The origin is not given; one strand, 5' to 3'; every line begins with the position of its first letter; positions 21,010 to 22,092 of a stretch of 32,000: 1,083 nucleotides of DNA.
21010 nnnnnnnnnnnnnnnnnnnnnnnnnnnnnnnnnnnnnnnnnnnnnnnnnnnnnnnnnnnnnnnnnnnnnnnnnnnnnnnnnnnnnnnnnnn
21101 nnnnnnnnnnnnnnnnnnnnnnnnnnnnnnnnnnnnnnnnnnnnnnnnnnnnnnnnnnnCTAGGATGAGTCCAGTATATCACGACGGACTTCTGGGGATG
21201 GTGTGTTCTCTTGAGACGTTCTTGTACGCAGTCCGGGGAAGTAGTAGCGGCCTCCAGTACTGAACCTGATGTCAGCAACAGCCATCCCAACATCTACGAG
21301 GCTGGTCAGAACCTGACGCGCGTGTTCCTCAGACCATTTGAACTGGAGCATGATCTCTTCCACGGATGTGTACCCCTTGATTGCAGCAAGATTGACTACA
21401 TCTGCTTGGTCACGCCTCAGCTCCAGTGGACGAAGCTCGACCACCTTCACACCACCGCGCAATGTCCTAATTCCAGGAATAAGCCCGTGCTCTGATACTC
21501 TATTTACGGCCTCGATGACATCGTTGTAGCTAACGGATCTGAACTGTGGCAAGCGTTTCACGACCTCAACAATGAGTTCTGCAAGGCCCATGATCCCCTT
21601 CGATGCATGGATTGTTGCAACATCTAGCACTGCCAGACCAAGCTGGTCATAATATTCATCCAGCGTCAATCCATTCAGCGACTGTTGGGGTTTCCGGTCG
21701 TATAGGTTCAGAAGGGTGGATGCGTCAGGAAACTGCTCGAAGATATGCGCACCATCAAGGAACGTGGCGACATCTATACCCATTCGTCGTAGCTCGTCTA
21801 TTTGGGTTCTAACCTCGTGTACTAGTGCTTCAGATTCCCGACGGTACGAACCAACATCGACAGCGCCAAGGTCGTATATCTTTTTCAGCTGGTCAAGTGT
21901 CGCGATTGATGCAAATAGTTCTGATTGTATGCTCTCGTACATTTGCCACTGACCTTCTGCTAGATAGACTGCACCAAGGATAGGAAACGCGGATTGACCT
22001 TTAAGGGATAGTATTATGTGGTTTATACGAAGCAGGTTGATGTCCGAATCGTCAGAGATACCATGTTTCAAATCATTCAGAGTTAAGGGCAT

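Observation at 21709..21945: Vps28 N-terminal hairpin fused to Vps22/36: a covalent ESCRT-I to ESCRT-II bridge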

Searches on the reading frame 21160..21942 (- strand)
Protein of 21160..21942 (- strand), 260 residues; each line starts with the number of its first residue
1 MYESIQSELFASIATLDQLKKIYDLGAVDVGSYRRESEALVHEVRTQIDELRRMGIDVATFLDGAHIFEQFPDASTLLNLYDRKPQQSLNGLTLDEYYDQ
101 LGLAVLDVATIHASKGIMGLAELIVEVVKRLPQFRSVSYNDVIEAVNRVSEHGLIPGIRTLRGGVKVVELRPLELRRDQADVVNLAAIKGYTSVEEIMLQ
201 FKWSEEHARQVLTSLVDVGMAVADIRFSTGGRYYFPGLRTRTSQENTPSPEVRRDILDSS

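Call 24: search_protein_representatives(protein=window:21160-21942:-)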
Query: 260 residues. Proteins with E-value up to 0.001 (for the whole library): 178; up to 1e-10: 46; up to 1e-30: 4. The best 150 are listed.
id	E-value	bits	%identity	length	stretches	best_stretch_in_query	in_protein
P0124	3.1e-86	305.1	59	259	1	2-245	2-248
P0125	3.6e-54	200.1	64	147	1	1-146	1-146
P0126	4.2e-51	190.1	42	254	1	5-241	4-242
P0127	1.6e-45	171.8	76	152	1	128-236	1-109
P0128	4.1e-28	114.8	56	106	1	1-106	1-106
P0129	7.0e-27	110.8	40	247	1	94-238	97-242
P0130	7.3e-25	104.2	42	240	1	79-239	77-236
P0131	5.6e-24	101.3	34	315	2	97-238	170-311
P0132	3.0e-22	95.7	32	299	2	98-240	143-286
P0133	8.3e-22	94.2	66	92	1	78-150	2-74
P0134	1.2e-21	93.6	41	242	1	95-238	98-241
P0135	4.0e-19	85.4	33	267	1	96-241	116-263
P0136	1.6e-18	83.4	36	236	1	95-238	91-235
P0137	2.3e-18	82.9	31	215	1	70-243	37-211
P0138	3.1e-17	79.2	38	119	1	135-239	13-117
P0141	2.8e-16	76.1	36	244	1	97-238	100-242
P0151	6.5e-14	68.3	29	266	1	42-241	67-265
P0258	6.0e-05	39.0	27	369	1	23-241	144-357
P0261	7.1e-05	38.8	34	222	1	5-81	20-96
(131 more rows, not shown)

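Call 26: search_protein_families(library=pfam, proteins=[P0261, P0126, P0129, P0130, P0134, P0136, P0137, P0151, P0258, P0131], max_evalue=0.1)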
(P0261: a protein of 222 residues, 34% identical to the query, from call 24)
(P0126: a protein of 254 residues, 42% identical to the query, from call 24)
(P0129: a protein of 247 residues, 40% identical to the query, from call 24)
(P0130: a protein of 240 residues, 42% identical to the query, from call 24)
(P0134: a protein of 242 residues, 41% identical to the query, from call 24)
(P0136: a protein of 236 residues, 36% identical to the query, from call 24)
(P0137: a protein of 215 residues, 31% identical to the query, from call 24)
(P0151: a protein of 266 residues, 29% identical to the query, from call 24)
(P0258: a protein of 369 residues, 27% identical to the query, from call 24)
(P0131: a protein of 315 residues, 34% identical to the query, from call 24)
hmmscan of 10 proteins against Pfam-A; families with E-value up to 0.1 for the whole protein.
P0261 (222 aa): 1 family
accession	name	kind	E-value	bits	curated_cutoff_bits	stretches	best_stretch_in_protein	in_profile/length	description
PF03997.17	VPS28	-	3e-17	63.5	24.5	1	23-217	3-188/188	VPS28 protein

P0126 (254 aa): 4 families
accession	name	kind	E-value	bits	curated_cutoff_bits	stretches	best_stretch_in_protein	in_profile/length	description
PF04157.22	EAP30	-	6.5e-15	55.9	26.8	1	61-222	49-216/219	EAP30/Vps36 family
PF03997.17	VPS28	-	0.00011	22.5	24.5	1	6-82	2-78/188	VPS28 protein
PF01978.25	TrmB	-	0.03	14.6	25.6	1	190-227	21-58/68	Sugar-specific transcriptional regulator TrmB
PF09454.15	Vps23_core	-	0.034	14.6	26.8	0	1-35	13-47/64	Vps23 core domain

P0129 (247 aa): 12 families
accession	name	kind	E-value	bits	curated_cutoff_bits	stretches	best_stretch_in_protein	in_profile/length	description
PF04157.22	EAP30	-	5.8e-26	92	26.8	1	5-228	2-218/219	EAP30/Vps36 family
PF13730.12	HTH_36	-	1.4e-05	25.2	25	0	134-159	30-55/55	Helix-turn-helix domain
PF13545.12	HTH_Crp_2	-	4.5e-05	23.8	27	0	139-164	32-56/70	Crp-like helix-turn-helix domain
PF01978.25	TrmB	-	0.0035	17.6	25.6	0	192-225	19-52/68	Sugar-specific transcriptional regulator TrmB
PF13412.12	HTH_24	-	0.014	15.4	21.9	0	141-159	29-47/48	Winged helix-turn-helix DNA-binding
PF00392.27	GntR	-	0.018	15.1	27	0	132-160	27-55/64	Bacterial regulatory proteins, gntR family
PF21128.4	MCM4_WHD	-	0.04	14.4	24.4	0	102-159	8-62/75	MCM4, winged helix domain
PF08220.18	HTH_DeoR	-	0.048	13.8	21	0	183-225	2-44/57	DeoR-like helix-turn-helix domain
PF01022.26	HTH_5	-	0.053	13.9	22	0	135-160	21-46/47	Bacterial regulatory protein, arsR family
PF14712.11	Snapin_Pallidin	-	0.059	14.3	29.6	0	34-73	32-71/89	Snapin/Pallidin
PF24034.1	DUF7343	-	0.076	13.3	27.6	0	181-223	4-46/62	Domain of unknown function (DUF7343)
PF09602.15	PhaP_Bmeg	-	0.095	13.1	28.3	0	11-75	19-84/168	Polyhydroxyalkanoic acid inclusion protein (PhaP_Bmeg)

P0130 (240 aa): 3 families
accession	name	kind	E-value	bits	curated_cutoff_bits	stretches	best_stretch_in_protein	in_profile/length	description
PF04157.22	EAP30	-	1.2e-23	84.4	26.8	1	1-221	1-218/219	EAP30/Vps36 family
PF21128.4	MCM4_WHD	-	0.076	13.5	24.4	0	97-155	10-65/75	MCM4, winged helix domain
PF02283.22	CobU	-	0.082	12.9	27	0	6-72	57-127/168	Cobinamide kinase / cobinamide phosphate guanyltransferase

P0134 (242 aa): 5 families
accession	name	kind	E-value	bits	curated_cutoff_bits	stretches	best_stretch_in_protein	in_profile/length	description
PF04157.22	EAP30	-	4.5e-22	79.3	26.8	1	4-224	1-215/219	EAP30/Vps36 family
PF06156.18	YabA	-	0.0092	17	30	1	25-77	4-53/103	Initiation control protein YabA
PF13234.12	MTR4_beta-barrel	-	0.017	15.8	26.4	1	26-85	139-200/203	Mtr4-like, beta-barrel domain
PF19314.4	DUF5917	-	0.047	14.2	27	1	25-73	43-91/94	Family of unknown function (DUF5917)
PF24915.1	Spectrin_SESTD1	-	0.09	13.6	27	0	22-73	45-95/110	SESTD1-like, spectrin repeat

P0136 (236 aa): 2 families
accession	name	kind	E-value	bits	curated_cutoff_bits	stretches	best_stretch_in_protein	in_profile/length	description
PF04157.22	EAP30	-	1.1e-19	71.5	26.8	1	1-222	1-219/219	EAP30/Vps36 family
PF17782.7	DprA_WH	-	0.001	19.5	22.9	1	173-216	11-53/61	DprA winged helix domain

P0137 (215 aa): 6 families
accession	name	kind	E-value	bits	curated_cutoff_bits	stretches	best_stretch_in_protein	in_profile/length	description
PF04157.22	EAP30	-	1.9e-20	74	26.8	1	60-192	84-218/219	EAP30/Vps36 family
PF13338.12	AbiEi_4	-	0.00059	20.3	25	1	150-191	3-40/49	Transcriptional regulator, AbiEi antitoxin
PF03965.22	Penicillinase_R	-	0.029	15.1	22.6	0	101-127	29-55/115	Penicillinase repressor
PF17782.7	DprA_WH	-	0.066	13.7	22.9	0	140-184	7-50/61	DprA winged helix domain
PF24034.1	DUF7343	-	0.074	13.4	27.6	0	144-188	3-47/62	Domain of unknown function (DUF7343)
PF01978.25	TrmB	-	0.084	13.2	25.6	0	156-191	19-54/68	Sugar-specific transcriptional regulator TrmB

P0151 (266 aa): 19 families
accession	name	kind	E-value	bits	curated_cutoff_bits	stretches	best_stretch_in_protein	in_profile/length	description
PF04157.22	EAP30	-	1.6e-11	44.8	26.8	1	69-244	35-214/219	EAP30/Vps36 family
PF13240.11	Zn_Ribbon_1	-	6.6e-09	35.7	25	1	15-36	1-22/23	zinc-ribbon domain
PF12773.13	DZR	-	5.7e-06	26.8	27.3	1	16-37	1-22/45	Double zinc ribbon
PF13248.11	Zn_ribbon_3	-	5.1e-05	23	27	1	16-37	5-26/26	zinc-ribbon domain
PF14803.11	Zn_ribbon_Nudix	-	0.00028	21.2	25.6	1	28-45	1-18/34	Nudix N-terminal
PF10571.15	UPF0547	-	0.0016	18.9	29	1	16-34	3-21/26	Uncharacterised protein family UPF0547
PF09297.16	Zn_ribbon_NUD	-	0.0019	18.3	24.8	0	27-38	3-14/32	NADH pyrophosphatase zinc ribbon domain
PF02334.22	RTP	-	0.002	19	26.7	1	130-202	11-83/113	Replication terminator protein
PF18912.6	DZR_2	-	0.0021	18.3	27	1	9-42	3-37/56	Double zinc ribbon domain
PF24460.1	DUF7575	-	0.0023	17.7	28.5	1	16-37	6-27/28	Domain of unknown function (DUF7575)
PF02150.21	Zn_ribbon_RPB9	-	0.0027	18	25.2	0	28-38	2-12/36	RNA polymerases M/15 Kd subunit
PF17032.10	Zn_ribbon_15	-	0.0033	18.6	28.9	1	14-34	53-73/73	zinc-ribbon family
PF18439.7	zf_UBZ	-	0.0043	17.1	25.6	0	14-27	3-16/32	Ubiquitin-Binding Zinc Finger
PF13338.12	AbiEi_4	-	0.0083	16.7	25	1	206-237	2-34/49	Transcriptional regulator, AbiEi antitoxin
PF24441.1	DUF7560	-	0.013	15.6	27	0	30-46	8-24/44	Family of unknown function (DUF7560)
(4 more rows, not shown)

P0258 (369 aa): 2 families
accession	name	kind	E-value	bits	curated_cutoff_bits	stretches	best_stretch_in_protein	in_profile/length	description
PF04157.22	EAP30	-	3.6e-06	27.3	26.8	1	229-343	105-216/219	EAP30/Vps36 family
PF22412.1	TerS_C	-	0.0093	16.6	27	1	250-291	15-58/79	Phage G20C small terminase C-terminal domain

P0131 (315 aa): 3 families
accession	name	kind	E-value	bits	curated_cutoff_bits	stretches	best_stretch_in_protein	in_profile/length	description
PF04157.22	EAP30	-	2.4e-13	50.7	26.8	1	154-298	62-219/219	EAP30/Vps36 family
PF21128.4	MCM4_WHD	-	0.01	16.3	24.4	1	174-225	10-59/75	MCM4, winged helix domain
PF02002.24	TFIIE_alpha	-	0.015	15.6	22.9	0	248-307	11-70/105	TFIIE alpha subunit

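Call 28: list_cluster_members(proteins=[P0261, P0126, P0124, P0129, P0130, P0134, P0136, P0141, P0137, P0151])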
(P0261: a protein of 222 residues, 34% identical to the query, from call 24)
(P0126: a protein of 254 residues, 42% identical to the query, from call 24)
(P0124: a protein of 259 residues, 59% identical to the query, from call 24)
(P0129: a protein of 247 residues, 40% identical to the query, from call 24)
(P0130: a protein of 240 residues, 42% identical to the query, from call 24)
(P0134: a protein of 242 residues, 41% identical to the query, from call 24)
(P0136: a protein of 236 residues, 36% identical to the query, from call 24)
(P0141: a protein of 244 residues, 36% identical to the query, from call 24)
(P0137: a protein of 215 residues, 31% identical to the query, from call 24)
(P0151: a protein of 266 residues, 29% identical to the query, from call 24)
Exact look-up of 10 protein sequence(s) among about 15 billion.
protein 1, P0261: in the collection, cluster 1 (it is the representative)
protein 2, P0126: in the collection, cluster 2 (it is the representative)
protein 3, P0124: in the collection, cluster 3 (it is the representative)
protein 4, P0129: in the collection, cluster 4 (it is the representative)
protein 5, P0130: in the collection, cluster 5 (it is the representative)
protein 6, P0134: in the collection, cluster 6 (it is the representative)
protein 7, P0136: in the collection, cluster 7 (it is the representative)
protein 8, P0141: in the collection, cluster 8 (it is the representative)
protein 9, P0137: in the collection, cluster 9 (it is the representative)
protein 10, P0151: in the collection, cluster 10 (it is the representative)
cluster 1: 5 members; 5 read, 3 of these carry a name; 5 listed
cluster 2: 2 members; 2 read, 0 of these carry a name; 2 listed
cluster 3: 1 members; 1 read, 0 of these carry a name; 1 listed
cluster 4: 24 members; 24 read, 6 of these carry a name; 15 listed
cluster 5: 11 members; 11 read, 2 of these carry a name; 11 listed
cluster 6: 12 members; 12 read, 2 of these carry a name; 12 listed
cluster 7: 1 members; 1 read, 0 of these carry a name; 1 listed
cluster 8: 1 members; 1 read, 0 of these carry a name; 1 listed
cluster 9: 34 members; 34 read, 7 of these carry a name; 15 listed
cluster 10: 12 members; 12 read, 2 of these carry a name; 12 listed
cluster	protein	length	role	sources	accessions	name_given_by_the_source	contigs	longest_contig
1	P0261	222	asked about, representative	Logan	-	-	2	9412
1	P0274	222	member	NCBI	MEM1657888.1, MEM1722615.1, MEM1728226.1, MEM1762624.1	MAG: hypothetical protein QXK94_02510 [Candidatus Jordarchaeales archaeon]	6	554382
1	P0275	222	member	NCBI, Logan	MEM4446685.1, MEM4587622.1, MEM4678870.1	MAG: hypothetical protein QXP17_01055 [Candidatus Jordarchaeales archaeon]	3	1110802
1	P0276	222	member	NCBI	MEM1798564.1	MAG: hypothetical protein QXX87_05005 [Candidatus Jordarchaeales archaeon]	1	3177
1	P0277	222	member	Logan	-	-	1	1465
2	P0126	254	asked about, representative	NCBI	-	-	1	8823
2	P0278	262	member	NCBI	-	-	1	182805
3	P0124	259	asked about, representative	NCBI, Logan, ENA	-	-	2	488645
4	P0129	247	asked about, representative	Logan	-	-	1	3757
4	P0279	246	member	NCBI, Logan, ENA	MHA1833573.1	MAG: EAP30/Vps36 family vacuolar-sorting protein [Candidatus Baldrarchaeia archaeon]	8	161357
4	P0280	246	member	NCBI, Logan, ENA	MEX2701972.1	MAG: EAP30/Vps36 family vacuolar-sorting protein [Candidatus Baldrarchaeota archaeon]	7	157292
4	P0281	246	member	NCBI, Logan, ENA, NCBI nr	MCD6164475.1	MAG: hypothetical protein J7J30_03460 [Candidatus Odinarchaeota archaeon] | hypothetical protein [Candidatus Odinarchaeota archaeon]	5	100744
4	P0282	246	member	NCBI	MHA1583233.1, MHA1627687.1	MAG: EAP30/Vps36 family vacuolar-sorting protein [Candidatus Baldrarchaeia archaeon]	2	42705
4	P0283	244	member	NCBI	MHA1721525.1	MAG: EAP30/Vps36 family vacuolar-sorting protein [Candidatus Baldrarchaeia archaeon]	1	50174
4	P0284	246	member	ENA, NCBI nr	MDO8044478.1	EAP30/Vps36 family vacuolar-sorting protein [Candidatus Baldrarchaeota archaeon]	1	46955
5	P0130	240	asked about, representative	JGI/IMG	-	hypothetical protein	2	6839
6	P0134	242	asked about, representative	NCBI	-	-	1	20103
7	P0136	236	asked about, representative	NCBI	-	-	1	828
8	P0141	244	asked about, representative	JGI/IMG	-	-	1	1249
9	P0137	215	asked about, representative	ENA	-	-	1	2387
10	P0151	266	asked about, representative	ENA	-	-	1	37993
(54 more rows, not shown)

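Call 38: find_homologous_proteins(query=P0261, max_evalue=0.001)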
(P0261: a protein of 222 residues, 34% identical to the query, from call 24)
Query P0261 (222 aa): 9 proteins with E <= 0.001 among 286 candidates. Only proteins of 122 to 389 residues were searched: fused or split forms outside these lengths cannot appear, so this answer is no evidence that the protein stands alone or is whole; lengths 'longer' or 'shorter' looks for them.
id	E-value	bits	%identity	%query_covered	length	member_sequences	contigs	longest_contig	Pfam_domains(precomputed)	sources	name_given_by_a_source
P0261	3.5e-141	486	100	100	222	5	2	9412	PF03997.18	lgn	-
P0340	4.5e-116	404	82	100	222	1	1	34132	PF03997.18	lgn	-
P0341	2.1e-108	379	77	100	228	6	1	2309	PF03997.18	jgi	-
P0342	3.7e-106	372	76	100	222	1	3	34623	PF03997.18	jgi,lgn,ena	-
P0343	6.8e-105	367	76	100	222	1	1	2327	PF03997.18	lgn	-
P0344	4.9e-104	365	74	100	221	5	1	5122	PF03997.18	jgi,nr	nr:hypothetical protein [Candidatus Bathyarchaeota archaeon]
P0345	5.0e-103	361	74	100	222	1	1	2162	PF03997.18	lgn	-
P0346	1.1e-30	125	38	92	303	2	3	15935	PF03997.18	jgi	jgi:hypothetical protein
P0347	3.3e-15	74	76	22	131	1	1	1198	PF00534.27,PF13524.13,PF13692.13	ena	-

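Call 42: predict_structure(alignment_id=A3)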
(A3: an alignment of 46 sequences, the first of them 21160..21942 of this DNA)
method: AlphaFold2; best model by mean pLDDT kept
length: 260 residues; sequences in the alignment: 46
mean_pLDDT: 76.1   pTM: 0.41
mean pLDDT of the five models: 76.1, 75.6, 75.6, 70.6, 68.7
residues with pLDDT >= 90: 44; 70-90: 158; 50-70: 27; < 50: 31
segments of 3 or more residues with pLDDT < 50: 83-88, 227-229, 239-260
pLDDT, mean of each block of 10 residues (from residue 1): 82 94 90 92 90 81 83 85 48 74 86 86 90 76 88 83 83 67 72 76 80 77 59 61 35 39
secondary structure, 60 per line:
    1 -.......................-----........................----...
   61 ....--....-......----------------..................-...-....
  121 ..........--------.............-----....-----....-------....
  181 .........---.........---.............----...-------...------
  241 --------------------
elements in order: H2-24 H30-53 H58-64 H67-70 H72-77 H94-111 E117-119 H120-130 H139-151 E157-160 E166-169 H177-189 H194-201 H205-217 E222-224 E232-234

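Call 46: fold_search(model_id=the predicted structure, library=pdb)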
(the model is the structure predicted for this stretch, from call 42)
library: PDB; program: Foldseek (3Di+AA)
matches with E <= 10: 500; with E <= 0.001: 5
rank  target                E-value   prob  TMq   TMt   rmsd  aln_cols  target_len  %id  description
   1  2zme_A                7.5e-08  1.00  0.26  0.30  16.4       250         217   25  Integrated structural and functional model of the human ESCRT-II complex (released 2008-11-04)
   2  3cuq_A                2.5e-07  1.00  0.25  0.30  17.5       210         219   28  Integrated structural and functional model of the human ESCRT-II complex (released 2008-11-04)
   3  2zme_B                1.7e-04  1.00  0.28  0.33  15.7       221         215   18  Integrated structural and functional model of the human ESCRT-II complex (released 2008-11-04)
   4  1u5t_A                1.9e-04  1.00  0.31  0.36  17.3       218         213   17  Structure of the ESCRT-II endosomal trafficking complex (released 2004-09-21)
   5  3cuq_B                4.1e-04  1.00  0.27  0.33  16.2       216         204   18  Integrated structural and functional model of the human ESCRT-II complex (released 2008-11-04)
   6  1u5t_B                2.7e-03  1.00  0.26  0.39  16.8       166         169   17  Structure of the ESCRT-II endosomal trafficking complex (released 2004-09-21)
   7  3bz6                  3.0e-03  1.00  0.30  0.39   7.2       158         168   21  Crystal structure of a conserved protein of unknown function from Pseudomonas syringae pv. tomato str. DC3000 (released 2008-02-05)
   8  1w7p_D                1.1e-02  0.98  0.24  0.34  17.6       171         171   16  The crystal structure of endosomal complex ESCRT-II (VPS22/VPS25/VPS36) (released 2004-09-29)
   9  8ohd_A                1.6e-02  0.82  0.21  0.09  17.3       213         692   17  60S ribosomal subunit bound to the E3-UFM1 complex - state 3 (native) (released 2024-02-21)
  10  8b9x_B                2.1e-02  0.77  0.22  0.22  16.0       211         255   11  Chimeric protein of human UFM1 E3 ligase, UFL1, and DDRGK1 (released 2023-10-25)
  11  7dg2_A                2.4e-02  0.97  0.21  0.23  14.9       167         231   11  Nse1-Nse3-Nse4 complex (released 2021-05-26)
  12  8iue_M                2.4e-02  0.72  0.17  0.12  15.4       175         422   16  RNA polymerase III pre-initiation complex melting complex 1 (released 2023-05-24)
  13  8iue_P                2.6e-02  0.98  0.23  0.20  13.1       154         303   10  RNA polymerase III pre-initiation complex melting complex 1 (released 2023-05-24)
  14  5vyv_B                3.3e-02  0.99  0.33  0.46   6.8       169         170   14  Crystal structure of a protein of unknown function YceH/ECK1052 involved in membrane biogenesis from Escherichia coli (released 2017-06-07)
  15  8b9x_A                4.3e-02  0.63  0.22  0.22  15.8       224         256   12  Chimeric protein of human UFM1 E3 ligase, UFL1, and DDRGK1 (released 2023-10-25)
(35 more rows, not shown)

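Call 89: find_related_loci(query=A3, collection=genome_contigs, flank=3000)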
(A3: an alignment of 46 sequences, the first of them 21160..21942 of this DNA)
Query A3 (260 aa) in genome_contigs; peptide patterns used: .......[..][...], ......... (x = any residue, [..] = any of these).
137 stretches matched a pattern; 76 encode a relative of the query (tblastn E <= 1e-3); 76 distinct loci.
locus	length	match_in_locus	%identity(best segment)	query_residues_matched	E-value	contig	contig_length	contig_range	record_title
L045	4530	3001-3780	84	1-260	1e-149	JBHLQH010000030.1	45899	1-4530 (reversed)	MAG: Candidatus Thorarchaeota archaeon isolate LCG1B.475 LCG1B.475@4008, whole genome shotgun sequence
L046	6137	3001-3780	81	1-260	4e-143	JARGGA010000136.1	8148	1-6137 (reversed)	MAG: Candidatus Thorarchaeota archaeon isolate C14-20 NODE_3091_length_8148_cov_5.107253, whole genome shotgun sequence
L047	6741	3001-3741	84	1-247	3e-142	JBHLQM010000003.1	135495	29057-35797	MAG: Candidatus Thorarchaeota archaeon isolate LCG1B.62 LCG1B.62@409, whole genome shotgun sequence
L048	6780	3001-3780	79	1-260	3e-141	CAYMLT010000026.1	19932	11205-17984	MAG TPA_asm: uncultured archaeon isolate binchicken_co129_606 genome assembly, contig: NODE_7791_length_19932_cov_4.8317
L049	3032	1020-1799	80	1-260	3e-145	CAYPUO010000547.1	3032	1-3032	MAG TPA_asm: uncultured archaeon isolate SRP323688_co1_182 genome assembly, contig: NODE_42115_length_3032_cov_5.211958,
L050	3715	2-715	85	9-246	1e-139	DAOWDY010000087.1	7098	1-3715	MAG TPA_asm: Candidatus Thorarchaeota archaeon isolate CSMAG_1925 CSMAG_1925_k141_3752012_length_7098_cov_16.0870, whole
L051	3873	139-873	73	1-245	4e-123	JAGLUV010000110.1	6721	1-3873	MAG: Candidatus Thorarchaeota archaeon isolate RS_11_42 ZL20.bin.42.fa_110, whole genome shotgun sequence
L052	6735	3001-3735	72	1-245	8e-122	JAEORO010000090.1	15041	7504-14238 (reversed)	MAG: Candidatus Thorarchaeota archaeon isolate MP5_2600 k127_14356021, whole genome shotgun sequence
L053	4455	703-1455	71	1-251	8e-122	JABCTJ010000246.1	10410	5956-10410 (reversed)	MAG: Candidatus Thorarchaeota archaeon isolate HM4_FB6 k127_45964, whole genome shotgun sequence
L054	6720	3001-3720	73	1-240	3e-121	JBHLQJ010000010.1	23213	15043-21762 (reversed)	MAG: Candidatus Thorarchaeota archaeon isolate LCG1B.521 LCG1B.521@12331, whole genome shotgun sequence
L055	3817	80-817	72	1-246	3e-121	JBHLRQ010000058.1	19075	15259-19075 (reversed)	MAG: Candidatus Thorarchaeota archaeon isolate TM1S.149 TM1S.149@4539, whole genome shotgun sequence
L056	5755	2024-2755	73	1-244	1e-120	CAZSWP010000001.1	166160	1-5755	MAG TPA_asm: uncultured archaeon isolate SRP141376_co1_380 genome assembly, contig: NODE_162_length_166160_cov_5.267144,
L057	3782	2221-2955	71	1-245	2e-122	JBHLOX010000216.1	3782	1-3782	MAG: Promethearchaeota archaeon isolate DZ3S.281 DZ3S.281@119445, whole genome shotgun sequence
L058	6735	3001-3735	72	1-245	2e-120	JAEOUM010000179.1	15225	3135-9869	MAG: Candidatus Thorarchaeota archaeon isolate FT5_021 k127_54115966, whole genome shotgun sequence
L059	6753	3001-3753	71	1-251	5e-120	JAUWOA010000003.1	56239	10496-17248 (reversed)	MAG: Candidatus Thorarchaeota archaeon isolate CSMAG_2438 CSMAG_2438_k141_223501_length_56239_cov_102.9218, whole genome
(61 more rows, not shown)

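Call 93: search_solved_structures(query=P0261, max_evalue=0.01)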
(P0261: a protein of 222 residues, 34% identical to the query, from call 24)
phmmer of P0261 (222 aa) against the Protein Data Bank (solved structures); distinct sequences matched with E-value up to 0.01: 1.
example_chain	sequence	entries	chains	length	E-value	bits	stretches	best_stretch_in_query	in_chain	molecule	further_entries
2j9w_A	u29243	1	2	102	0.0068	19.3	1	125-215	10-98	VPS28-PROV PROTEIN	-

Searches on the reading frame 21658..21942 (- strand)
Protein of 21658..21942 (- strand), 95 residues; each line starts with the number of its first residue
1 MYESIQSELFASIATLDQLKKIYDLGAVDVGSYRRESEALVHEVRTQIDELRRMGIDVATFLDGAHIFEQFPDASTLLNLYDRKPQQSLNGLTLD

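Call 53: predict_structure(alignment_id=A4)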
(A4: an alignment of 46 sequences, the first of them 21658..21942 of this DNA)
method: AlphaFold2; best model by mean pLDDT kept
length: 95 residues; sequences in the alignment: 46
mean_pLDDT: 88.5   pTM: 0.77
mean pLDDT of the five models: 88.5, 88.2, 87.5, 86.1, 84.2
residues with pLDDT >= 90: 75; 70-90: 6; 50-70: 7; < 50: 7
segments of 3 or more residues with pLDDT < 50: 88-91
pLDDT, mean of each block of 10 residues (from residue 1): 89 98 98 98 97 93 93 95 55 50
secondary structure, 60 per line:
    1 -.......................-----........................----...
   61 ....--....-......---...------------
elements in order: H2-24 H30-53 H58-64 H67-70 H72-77

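Call 56: fold_search(model_id=the predicted structure, library=pdb)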
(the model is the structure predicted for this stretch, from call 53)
No match with E <= 0.001 here; weaker rows may still be real.
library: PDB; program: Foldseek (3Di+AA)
matches with E <= 10: 485; with E <= 0.001: 0
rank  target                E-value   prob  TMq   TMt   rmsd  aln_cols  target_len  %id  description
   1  6vme_X                6.6e-02  1.00  0.71  0.67   2.6        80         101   19  Human ESCRT-I heterotetramer headpiece (released 2020-05-20)
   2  2f6m_D                1.0e-01  1.00  0.64  0.60   2.6        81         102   21  Structure of a Vps23-C:Vps28-N subcomplex (released 2006-04-18)
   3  6vme_U                1.0e-01  1.00  0.70  0.66   2.6        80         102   19  Human ESCRT-I heterotetramer headpiece (released 2020-05-20)
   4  6vme_V                1.0e-01  1.00  0.71  0.65   2.5        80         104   19  Human ESCRT-I heterotetramer headpiece (released 2020-05-20)
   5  2caz_B                1.1e-01  1.00  0.67  0.64   2.6        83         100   20  ESCRT-I core (released 2006-04-07)
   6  6vme_Y                1.1e-01  1.00  0.71  0.67   2.5        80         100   19  Human ESCRT-I heterotetramer headpiece (released 2020-05-20)
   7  2caz_E                1.3e-01  1.00  0.66  0.63   2.7        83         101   20  ESCRT-I core (released 2006-04-07)
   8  6vme_W                1.4e-01  1.00  0.70  0.64   2.6        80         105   19  Human ESCRT-I heterotetramer headpiece (released 2020-05-20)
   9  2f6m_B                2.8e-01  0.98  0.56  0.50   4.1        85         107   19  Structure of a Vps23-C:Vps28-N subcomplex (released 2006-04-18)
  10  6vme_E                3.8e-01  1.00  0.70  0.66   2.6        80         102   19  Human ESCRT-I heterotetramer headpiece (released 2020-05-20)
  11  2p22_B                9.9e-01  0.98  0.51  0.53   0.7        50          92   20  Structure of the Yeast ESCRT-I Heterotetramer Core (released 2007-06-05)
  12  6tb3_BW               1.3e+00  0.14  0.29  0.28   9.1        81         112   14  yeast 80S ribosome in complex with the Not5 subunit of the CCR4-NOT complex (released 2020-04-22)
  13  2f66_B                1.3e+00  0.75  0.60  0.52   3.7        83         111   17  Structure of the ESCRT-I endosomal trafficking complex (released 2006-04-18)
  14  9c7z_A                1.3e+00  0.77  0.48  0.66   6.1        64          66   25  Hallucinated C3 protein assembly HALC3_919 (released 2025-05-21)
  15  7ena_c                1.4e+00  0.09  0.29  0.13  17.8       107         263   15  TFIID-based PIC-Mediator holo-complex in pre-assembled state (pre-hPIC-MED) (released 2021-05-26)
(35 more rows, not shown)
